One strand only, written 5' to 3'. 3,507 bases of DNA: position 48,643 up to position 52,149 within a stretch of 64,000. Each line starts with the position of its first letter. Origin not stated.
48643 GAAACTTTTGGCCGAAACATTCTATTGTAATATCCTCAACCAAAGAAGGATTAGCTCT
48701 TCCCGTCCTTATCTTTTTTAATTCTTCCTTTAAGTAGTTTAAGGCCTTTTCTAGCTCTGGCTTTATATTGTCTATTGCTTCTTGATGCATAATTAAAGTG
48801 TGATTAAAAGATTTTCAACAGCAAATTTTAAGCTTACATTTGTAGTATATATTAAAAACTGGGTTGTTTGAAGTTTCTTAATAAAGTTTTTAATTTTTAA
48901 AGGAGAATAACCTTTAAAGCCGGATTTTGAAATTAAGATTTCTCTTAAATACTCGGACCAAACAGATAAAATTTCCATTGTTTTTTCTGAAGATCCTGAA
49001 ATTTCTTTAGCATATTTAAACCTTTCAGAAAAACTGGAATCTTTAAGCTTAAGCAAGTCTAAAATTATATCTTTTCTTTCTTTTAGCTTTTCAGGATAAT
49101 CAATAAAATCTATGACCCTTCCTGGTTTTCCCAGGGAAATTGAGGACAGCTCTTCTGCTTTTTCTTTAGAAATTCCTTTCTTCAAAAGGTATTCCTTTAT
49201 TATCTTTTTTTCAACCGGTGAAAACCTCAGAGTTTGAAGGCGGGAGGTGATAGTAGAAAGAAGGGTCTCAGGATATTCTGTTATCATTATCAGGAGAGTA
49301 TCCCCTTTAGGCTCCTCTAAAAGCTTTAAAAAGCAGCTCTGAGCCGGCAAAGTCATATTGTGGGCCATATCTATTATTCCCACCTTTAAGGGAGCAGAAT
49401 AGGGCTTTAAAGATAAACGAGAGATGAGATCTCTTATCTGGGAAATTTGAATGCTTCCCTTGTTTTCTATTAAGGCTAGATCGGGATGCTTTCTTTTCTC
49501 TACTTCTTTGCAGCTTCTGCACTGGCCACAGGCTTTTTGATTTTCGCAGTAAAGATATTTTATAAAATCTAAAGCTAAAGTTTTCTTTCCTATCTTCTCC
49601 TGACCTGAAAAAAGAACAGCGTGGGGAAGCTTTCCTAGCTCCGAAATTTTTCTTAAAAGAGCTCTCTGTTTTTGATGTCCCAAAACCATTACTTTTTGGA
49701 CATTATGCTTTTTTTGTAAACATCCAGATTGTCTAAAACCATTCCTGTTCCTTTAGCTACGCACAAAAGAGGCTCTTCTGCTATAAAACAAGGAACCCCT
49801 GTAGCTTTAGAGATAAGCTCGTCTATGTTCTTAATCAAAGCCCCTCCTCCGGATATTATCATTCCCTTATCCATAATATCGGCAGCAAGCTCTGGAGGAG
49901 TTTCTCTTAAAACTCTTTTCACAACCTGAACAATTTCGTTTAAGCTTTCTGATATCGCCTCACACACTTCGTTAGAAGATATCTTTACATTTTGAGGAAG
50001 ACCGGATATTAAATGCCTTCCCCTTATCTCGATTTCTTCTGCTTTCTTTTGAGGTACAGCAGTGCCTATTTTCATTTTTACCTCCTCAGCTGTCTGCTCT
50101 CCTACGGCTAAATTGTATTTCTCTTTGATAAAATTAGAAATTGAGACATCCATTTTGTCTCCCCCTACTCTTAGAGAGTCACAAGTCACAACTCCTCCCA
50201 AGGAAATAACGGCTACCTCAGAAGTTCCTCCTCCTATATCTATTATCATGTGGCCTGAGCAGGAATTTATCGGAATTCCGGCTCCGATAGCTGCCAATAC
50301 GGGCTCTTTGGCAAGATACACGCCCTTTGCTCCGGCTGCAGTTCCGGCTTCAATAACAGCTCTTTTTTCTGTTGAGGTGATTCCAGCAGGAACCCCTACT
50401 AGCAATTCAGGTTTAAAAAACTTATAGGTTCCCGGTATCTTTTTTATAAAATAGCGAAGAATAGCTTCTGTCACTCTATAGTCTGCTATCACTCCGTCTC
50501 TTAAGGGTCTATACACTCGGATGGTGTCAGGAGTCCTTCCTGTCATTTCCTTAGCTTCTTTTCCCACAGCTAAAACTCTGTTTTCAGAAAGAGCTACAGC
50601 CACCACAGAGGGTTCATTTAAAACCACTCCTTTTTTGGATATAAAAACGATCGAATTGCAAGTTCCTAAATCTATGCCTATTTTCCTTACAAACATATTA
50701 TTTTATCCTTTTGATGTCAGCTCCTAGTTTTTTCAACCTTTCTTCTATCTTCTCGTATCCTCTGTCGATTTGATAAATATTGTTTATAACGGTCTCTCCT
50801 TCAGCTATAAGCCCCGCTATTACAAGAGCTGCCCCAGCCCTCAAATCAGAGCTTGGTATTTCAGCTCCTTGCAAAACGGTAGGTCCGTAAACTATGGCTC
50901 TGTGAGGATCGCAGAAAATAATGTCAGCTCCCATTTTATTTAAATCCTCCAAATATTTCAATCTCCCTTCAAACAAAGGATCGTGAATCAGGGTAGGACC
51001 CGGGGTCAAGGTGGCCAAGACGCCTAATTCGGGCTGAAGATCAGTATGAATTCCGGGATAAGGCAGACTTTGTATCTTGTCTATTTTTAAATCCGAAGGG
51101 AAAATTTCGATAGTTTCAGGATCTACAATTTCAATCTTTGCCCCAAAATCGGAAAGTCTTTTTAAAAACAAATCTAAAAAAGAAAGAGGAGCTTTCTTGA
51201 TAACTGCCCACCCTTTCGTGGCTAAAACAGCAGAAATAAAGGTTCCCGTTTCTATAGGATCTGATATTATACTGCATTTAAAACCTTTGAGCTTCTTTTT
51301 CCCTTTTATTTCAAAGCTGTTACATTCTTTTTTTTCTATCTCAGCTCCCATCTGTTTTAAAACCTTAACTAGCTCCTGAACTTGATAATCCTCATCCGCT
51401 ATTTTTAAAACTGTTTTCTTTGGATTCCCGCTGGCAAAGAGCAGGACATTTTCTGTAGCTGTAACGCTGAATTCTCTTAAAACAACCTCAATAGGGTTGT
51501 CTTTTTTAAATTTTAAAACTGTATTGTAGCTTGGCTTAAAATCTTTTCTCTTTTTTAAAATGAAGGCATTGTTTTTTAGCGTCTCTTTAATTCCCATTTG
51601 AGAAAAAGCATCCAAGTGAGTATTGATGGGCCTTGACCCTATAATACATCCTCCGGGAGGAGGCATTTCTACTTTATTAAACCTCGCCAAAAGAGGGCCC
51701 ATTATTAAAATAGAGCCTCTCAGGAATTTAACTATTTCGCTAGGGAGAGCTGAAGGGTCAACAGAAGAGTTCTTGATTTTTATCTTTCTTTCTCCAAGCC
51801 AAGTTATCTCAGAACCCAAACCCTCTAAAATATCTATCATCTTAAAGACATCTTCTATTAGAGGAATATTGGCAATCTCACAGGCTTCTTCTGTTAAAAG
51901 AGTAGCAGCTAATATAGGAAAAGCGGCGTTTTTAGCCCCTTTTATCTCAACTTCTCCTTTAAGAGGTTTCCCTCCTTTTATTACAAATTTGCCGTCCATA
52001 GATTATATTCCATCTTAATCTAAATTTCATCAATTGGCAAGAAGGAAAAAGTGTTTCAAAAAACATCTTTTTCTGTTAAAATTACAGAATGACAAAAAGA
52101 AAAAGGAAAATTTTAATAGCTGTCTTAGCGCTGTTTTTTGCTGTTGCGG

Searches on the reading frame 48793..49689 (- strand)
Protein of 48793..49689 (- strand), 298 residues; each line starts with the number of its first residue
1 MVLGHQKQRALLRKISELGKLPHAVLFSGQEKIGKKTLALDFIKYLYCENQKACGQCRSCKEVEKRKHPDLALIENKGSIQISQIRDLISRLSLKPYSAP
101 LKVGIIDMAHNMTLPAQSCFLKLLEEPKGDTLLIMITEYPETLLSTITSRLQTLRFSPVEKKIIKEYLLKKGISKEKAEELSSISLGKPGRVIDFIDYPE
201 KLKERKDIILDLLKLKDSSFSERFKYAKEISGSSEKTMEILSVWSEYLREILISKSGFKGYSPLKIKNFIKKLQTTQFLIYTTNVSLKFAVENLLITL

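Call 84: search_protein_families(library=pfam, proteins=[window:48793-49689:-], max_evalue=0.00001)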
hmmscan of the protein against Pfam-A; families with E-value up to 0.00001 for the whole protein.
window:48793-49689:- (298 aa): 1 family
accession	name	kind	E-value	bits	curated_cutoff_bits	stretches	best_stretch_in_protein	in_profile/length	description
PF13177.12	DNA_pol3_delta2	-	1.8e-44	152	27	1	5-159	2-160/161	DNA polymerase III, delta subunit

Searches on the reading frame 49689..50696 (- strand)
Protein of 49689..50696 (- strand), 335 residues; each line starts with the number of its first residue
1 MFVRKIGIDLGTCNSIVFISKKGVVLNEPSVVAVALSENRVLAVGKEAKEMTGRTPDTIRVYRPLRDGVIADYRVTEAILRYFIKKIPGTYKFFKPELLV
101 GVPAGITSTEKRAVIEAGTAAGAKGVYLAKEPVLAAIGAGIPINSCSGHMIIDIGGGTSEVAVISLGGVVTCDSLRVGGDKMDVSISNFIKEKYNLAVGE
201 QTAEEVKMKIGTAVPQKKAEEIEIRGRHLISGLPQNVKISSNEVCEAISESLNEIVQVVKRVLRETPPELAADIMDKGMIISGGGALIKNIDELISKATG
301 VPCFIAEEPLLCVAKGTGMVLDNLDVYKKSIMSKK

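Call 84: search_protein_families(library=pfam, proteins=[window:49689-50696:-], max_evalue=0.00001)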
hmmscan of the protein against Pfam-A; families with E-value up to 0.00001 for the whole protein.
window:49689-50696:- (335 aa): 4 families
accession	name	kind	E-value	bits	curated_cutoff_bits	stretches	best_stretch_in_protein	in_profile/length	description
PF06723.19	MreB_Mbl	-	2.1e-135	451.2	27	1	5-327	3-325/327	MreB/Mbl protein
PF00012.26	HSP70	-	5.9e-14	51.6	20.6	1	99-318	137-369/599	Hsp70 protein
PF14450.12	FtsA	-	5.3e-13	49.9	31.8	1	151-308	2-112/127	Cell division protein FtsA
PF00022.25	Actin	-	1.7e-09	37.2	27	1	29-193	31-190/410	Actin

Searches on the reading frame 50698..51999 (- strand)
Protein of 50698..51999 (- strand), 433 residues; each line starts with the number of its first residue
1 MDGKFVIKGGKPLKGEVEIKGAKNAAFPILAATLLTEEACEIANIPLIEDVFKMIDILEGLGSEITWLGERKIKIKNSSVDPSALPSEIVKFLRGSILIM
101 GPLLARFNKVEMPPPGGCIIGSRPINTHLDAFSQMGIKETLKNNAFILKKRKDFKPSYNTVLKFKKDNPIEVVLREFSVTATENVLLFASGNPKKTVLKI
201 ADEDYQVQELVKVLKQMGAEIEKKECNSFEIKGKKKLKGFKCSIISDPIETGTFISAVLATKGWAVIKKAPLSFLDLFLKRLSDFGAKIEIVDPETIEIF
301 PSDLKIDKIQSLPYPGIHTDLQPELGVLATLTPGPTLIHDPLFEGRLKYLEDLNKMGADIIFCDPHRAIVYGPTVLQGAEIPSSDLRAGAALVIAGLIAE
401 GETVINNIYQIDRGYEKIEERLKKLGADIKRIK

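Call 84: search_protein_families(library=pfam, proteins=[window:50698-51999:-], max_evalue=0.00001)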
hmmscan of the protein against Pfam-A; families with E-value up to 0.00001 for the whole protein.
window:50698-51999:- (433 aa): 1 family
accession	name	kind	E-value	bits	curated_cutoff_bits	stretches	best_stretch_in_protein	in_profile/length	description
PF00275.25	EPSP_synthase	-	3.6e-70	237.2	22.8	1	8-422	2-417/417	EPSP synthase (3-phosphoshikimate 1-carboxyvinyltransferase)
